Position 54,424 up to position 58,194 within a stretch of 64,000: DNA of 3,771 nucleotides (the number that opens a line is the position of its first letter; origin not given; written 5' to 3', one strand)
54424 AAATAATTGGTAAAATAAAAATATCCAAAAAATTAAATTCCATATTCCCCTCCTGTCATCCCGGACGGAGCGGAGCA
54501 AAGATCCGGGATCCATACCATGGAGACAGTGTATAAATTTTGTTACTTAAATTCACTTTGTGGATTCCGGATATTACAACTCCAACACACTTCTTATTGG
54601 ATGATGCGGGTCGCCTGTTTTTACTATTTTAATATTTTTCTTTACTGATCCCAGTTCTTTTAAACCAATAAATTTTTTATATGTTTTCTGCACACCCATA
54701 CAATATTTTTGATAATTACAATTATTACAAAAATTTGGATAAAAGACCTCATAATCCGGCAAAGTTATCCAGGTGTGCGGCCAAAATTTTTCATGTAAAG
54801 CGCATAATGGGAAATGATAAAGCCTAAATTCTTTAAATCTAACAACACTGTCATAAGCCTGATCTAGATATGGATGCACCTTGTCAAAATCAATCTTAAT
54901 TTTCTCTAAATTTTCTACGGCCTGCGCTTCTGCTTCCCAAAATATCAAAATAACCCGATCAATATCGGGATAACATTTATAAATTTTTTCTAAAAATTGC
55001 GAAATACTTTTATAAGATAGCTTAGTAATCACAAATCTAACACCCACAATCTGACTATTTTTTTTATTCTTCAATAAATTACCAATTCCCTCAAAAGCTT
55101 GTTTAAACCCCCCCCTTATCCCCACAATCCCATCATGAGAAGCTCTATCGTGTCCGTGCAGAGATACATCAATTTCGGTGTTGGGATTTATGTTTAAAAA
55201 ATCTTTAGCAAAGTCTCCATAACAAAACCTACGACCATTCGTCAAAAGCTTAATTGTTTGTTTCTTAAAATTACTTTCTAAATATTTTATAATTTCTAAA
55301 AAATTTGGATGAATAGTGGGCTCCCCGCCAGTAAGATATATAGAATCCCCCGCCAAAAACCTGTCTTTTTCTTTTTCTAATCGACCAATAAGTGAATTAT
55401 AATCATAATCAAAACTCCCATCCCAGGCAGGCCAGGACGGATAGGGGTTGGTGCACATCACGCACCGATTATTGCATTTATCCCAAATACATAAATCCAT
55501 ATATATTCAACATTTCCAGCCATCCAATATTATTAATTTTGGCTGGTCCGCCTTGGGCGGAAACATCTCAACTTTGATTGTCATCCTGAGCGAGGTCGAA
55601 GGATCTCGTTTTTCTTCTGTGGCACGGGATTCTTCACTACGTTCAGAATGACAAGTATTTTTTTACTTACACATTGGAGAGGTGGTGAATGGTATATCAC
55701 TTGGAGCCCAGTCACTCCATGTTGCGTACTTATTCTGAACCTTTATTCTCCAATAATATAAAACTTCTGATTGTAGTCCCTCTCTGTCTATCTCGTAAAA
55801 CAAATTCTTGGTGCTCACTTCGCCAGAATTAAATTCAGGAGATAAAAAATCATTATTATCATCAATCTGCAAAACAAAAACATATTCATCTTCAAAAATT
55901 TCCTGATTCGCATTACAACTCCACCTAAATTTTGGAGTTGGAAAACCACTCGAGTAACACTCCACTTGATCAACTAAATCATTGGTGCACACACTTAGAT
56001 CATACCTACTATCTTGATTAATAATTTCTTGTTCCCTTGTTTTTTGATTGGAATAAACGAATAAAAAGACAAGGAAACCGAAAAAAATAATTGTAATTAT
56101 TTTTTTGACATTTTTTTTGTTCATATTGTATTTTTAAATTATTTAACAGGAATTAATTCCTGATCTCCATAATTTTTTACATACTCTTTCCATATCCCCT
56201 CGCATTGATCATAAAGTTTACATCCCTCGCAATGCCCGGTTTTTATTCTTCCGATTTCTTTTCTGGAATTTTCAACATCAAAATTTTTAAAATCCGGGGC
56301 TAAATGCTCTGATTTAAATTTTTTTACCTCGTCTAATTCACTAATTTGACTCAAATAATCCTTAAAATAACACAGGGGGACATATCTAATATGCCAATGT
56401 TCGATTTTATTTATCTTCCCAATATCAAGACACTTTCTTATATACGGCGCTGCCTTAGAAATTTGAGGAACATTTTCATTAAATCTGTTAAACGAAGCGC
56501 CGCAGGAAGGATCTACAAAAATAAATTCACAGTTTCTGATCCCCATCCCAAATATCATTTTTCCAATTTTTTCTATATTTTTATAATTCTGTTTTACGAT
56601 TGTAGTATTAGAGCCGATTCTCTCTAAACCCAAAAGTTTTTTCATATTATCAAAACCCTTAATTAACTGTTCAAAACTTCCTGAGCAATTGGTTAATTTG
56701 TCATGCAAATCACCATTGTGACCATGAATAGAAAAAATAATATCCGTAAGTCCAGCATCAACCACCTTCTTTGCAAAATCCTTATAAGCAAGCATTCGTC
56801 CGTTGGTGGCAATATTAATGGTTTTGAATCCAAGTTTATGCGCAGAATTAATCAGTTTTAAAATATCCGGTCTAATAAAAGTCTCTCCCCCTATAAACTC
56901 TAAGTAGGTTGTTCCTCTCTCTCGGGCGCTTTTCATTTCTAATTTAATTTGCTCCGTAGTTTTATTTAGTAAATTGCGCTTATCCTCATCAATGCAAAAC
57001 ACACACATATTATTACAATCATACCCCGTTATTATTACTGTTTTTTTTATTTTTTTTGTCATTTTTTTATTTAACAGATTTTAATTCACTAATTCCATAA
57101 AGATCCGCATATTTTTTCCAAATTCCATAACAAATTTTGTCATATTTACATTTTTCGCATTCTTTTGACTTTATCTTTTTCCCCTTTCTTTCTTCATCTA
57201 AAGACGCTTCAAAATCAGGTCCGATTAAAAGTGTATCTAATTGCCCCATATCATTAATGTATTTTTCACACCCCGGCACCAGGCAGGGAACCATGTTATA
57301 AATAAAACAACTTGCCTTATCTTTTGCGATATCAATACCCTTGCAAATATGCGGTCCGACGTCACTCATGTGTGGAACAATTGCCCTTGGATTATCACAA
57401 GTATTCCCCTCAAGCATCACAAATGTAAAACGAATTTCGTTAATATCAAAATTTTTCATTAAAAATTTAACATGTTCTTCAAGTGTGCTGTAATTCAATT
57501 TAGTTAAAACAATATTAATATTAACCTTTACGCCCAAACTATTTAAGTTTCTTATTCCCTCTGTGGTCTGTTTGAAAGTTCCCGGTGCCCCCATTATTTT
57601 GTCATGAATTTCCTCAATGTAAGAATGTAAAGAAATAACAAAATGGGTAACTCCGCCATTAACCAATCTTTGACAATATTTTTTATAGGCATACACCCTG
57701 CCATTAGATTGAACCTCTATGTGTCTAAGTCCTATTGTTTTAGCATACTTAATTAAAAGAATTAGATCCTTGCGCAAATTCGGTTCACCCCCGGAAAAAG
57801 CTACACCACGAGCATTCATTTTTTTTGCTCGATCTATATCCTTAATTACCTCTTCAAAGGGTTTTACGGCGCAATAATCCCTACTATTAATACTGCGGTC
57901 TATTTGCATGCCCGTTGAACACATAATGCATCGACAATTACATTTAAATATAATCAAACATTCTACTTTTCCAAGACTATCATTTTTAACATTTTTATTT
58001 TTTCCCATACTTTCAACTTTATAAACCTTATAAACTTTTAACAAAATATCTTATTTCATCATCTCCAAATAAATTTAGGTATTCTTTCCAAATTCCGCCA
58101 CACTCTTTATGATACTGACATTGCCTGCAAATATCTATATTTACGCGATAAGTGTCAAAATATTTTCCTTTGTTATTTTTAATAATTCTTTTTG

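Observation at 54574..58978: Four tandem ancient paralogs of one radical SAM family sharing a CX2CX5C-G[IV]WK.Y C-terminal signature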

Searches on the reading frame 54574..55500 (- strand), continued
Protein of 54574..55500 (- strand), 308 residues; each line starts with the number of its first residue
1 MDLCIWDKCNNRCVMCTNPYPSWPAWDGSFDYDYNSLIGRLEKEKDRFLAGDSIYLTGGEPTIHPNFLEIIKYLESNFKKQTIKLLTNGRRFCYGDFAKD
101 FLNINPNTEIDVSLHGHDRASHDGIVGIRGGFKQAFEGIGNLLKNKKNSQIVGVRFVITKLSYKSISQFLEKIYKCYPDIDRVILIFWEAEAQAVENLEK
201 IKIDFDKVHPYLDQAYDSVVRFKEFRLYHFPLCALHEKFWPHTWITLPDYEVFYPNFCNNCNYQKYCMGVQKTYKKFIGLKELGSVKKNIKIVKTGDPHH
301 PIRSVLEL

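Call 66: get_annotated_region(hit=H7, flank=8000)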
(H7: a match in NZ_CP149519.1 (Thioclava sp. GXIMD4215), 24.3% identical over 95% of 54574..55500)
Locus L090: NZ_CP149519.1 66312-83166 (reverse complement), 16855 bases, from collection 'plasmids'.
description: Thioclava sp. GXIMD4215 plasmid p5, complete sequence
organism: Thioclava sp. GXIMD4215 (NCBI taxid 3131928)
taxonomy: Bacteria; Pseudomonadota; Alphaproteobacteria; Rhodobacterales; Paracoccaceae; Thioclava; Thioclava sp. GXIMD4215
host: -; source: pure culture,mangrove soil; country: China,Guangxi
typing (MOB-suite, as given by PLSDB): non-mobilizable
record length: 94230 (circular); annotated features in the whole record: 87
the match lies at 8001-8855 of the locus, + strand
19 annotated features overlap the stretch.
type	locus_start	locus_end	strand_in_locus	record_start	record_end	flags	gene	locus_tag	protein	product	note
CDS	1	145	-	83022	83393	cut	-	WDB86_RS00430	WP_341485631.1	transposase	GO:0006313 - DNA transposition [Evidence IEA]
CDS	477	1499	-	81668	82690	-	-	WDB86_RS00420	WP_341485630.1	nucleotidyl transferase AbiEii/AbiGii toxin family protein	-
CDS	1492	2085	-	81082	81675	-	-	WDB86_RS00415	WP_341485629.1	DUF6088 family protein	-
CDS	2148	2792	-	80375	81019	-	-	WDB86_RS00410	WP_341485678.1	antitoxin of toxin-antitoxin stability system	-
CDS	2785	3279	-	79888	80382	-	-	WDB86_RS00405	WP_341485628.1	DUF6878 family protein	-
CDS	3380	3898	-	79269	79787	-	-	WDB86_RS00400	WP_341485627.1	DNA repair protein RadC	-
CDS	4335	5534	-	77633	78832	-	-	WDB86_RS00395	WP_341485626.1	DUF932 domain-containing protein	-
CDS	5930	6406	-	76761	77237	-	-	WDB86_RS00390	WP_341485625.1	thermonuclease family protein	-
CDS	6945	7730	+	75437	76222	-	-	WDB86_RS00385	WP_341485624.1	hypothetical protein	-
CDS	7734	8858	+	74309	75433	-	hxsC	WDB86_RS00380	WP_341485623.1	His-Xaa-Ser system radical SAM maturase HxsC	-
CDS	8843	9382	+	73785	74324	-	hxsA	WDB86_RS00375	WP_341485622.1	His-Xaa-Ser repeat protein HxsA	-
CDS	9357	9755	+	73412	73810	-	-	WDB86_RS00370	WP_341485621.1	TIGR03982 family His-Xaa-Ser system protein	-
CDS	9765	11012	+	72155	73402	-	-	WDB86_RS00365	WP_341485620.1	His-Xaa-Ser system-associated MauG-like protein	-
CDS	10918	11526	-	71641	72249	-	-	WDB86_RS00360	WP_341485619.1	hypothetical protein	-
CDS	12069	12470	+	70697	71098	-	-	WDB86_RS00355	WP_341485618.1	hypothetical protein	-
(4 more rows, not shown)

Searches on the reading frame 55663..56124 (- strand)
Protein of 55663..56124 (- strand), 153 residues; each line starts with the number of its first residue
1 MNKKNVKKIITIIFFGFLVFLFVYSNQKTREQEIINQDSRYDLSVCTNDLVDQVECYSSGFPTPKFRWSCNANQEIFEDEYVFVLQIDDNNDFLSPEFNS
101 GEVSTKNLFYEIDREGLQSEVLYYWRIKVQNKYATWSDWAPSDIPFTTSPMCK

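Call 3: search_protein_families(library=pfam, proteins=[window:55663-56124:-], max_evalue=0.01)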
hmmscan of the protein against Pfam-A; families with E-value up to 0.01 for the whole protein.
window:55663-56124:- (153 aa): 1 family
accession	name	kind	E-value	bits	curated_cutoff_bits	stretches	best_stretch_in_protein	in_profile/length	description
PF25788.1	Ig_Rha78A_N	-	5e-06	27.2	27.4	1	61-141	17-95/105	Rha78A-like, N-terminal immunoglobulin domain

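Call 4: search_protein_families(library=ncbifam, proteins=[window:55663-56124:-], max_evalue=0.01)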
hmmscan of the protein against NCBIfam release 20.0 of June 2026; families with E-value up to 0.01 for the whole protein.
window:55663-56124:- (153 aa): 1 family
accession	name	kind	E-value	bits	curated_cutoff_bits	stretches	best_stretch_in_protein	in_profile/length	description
NF040686.1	TcpD_dom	domain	0.01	15.8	24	0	2-24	23-45/63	TcpD family membrane protein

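Call 60: search_protein_families(library=padloc, proteins=[window:55663-56124:-], max_evalue=0.001)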
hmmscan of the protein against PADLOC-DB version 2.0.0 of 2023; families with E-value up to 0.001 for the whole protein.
window:55663-56124:- (153 aa): 0 families

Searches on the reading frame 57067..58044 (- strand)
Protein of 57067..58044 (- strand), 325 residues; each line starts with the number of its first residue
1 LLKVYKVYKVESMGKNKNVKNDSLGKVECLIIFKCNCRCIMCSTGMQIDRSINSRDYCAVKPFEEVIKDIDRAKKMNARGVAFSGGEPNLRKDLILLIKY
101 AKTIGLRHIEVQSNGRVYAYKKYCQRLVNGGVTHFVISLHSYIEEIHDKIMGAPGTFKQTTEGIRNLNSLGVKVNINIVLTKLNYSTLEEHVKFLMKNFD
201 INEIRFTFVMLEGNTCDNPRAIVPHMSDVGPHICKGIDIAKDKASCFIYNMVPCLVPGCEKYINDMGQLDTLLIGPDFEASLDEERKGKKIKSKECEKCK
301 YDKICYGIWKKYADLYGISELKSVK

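Call 3: search_protein_families(library=pfam, proteins=[window:57067-58044:-], max_evalue=0.01)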
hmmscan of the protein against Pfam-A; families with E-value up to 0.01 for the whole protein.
window:57067-58044:- (325 aa): 2 families
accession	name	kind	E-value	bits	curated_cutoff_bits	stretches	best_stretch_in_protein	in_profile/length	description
PF04055.27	Radical_SAM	-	6.8e-26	91.9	29.5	1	33-195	5-166/166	Radical SAM superfamily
PF13353.11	Fer4_12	-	0.0029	18.3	22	1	29-107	9-83/137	4Fe-4S single cluster domain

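Call 4: search_protein_families(library=ncbifam, proteins=[window:57067-58044:-], max_evalue=0.01)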
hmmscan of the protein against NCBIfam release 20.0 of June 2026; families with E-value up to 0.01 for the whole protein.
window:57067-58044:- (325 aa): 46 families (the best 25 are shown)
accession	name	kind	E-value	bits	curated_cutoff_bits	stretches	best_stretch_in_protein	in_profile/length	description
NF038332.1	rSAM_rare_HxsC4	exception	9.2e-35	120.4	500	2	26-239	15-224/335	radical SAM protein HxsC4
TIGR03977.1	rSAM_pair_HxsC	equivalog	3.6e-33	114.7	267.9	1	30-258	30-255/292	His-Xaa-Ser system radical SAM maturase HxsC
NF045574.1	sacti_mat_StsB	exception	9.9e-22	77.4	625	1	15-207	86-267/466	StsB family radical SAM/SPASM domain sactipeptide maturase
TIGR04546.1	rSAM_ahbC_deAc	equivalog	1.6e-20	73.3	650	1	33-214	47-218/390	12,18-didecarboxysiroheme deacetylase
TIGR04054.1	rSAM_NirJ1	equivalog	3.1e-20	72.2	650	1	31-213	42-214/387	putative heme d1 biosynthesis radical SAM protein NirJ1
TIGR04053.2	TIGR04053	equivalog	1.3e-19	70.7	395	1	65-209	42-186/366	TIGR04053 family radical SAM/SPASM domain-containing protein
TIGR02668.1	moaA_archaeal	equivalog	4.3e-19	68.6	325.25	1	31-197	16-175/303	GTP 3',8-cyclase MoaA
TIGR04347.1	pseudo_SAM_Halo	equivalog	7.2e-19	68.3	525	1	34-213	47-214/390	TIGR04347 family pseudo-SAM/SPASM protein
TIGR04055.1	rSAM_NirJ2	equivalog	1.1e-18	67.9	500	1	34-197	9-163/326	putative heme d1 biosynthesis radical SAM protein NirJ2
TIGR04545.1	rSAM_ahbD_hemeb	equivalog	1.2e-18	67.7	500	1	33-194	8-161/339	heme b synthase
TIGR02666.1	moaA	equivalog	1.2e-18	67.1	284.05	1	34-213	19-196/336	GTP 3',8-cyclase MoaA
TIGR04051.1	rSAM_NirJ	equivalog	3.1e-18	65.9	515.45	1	32-213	9-180/354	heme d1 biosynthesis radical SAM protein NirJ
TIGR02109.1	PQQ_syn_pqqE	equivalog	9.2e-18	64.3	381.35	1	31-229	13-202/358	pyrroloquinoline quinone biosynthesis protein PqqE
NF001199.0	PRK00164.2-1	equivalog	1.7e-17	63.5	231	1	31-198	18-178/308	GTP 3',8-cyclase MoaA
TIGR04303.1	GeoRSP_rSAM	equivalog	2.4e-17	63.5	400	1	65-206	36-174/325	GeoRSP system radical SAM/SPASM protein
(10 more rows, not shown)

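Call 60: search_protein_families(library=padloc, proteins=[window:57067-58044:-], max_evalue=0.001)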
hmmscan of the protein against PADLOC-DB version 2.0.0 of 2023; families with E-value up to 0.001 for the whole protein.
window:57067-58044:- (325 aa): 3 families
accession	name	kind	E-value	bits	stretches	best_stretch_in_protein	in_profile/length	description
PDLC02903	pVip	-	1.5e-14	52.1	1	30-196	5-158/257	Viperins not associated with kinases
PDLC02904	pVip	-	2.8e-13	48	1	31-205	9-171/262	Viperins associated with kinases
PDLC02905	pVip-kinase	-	4.6e-06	24.1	1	33-186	190-343/474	Viperin-kinase fusion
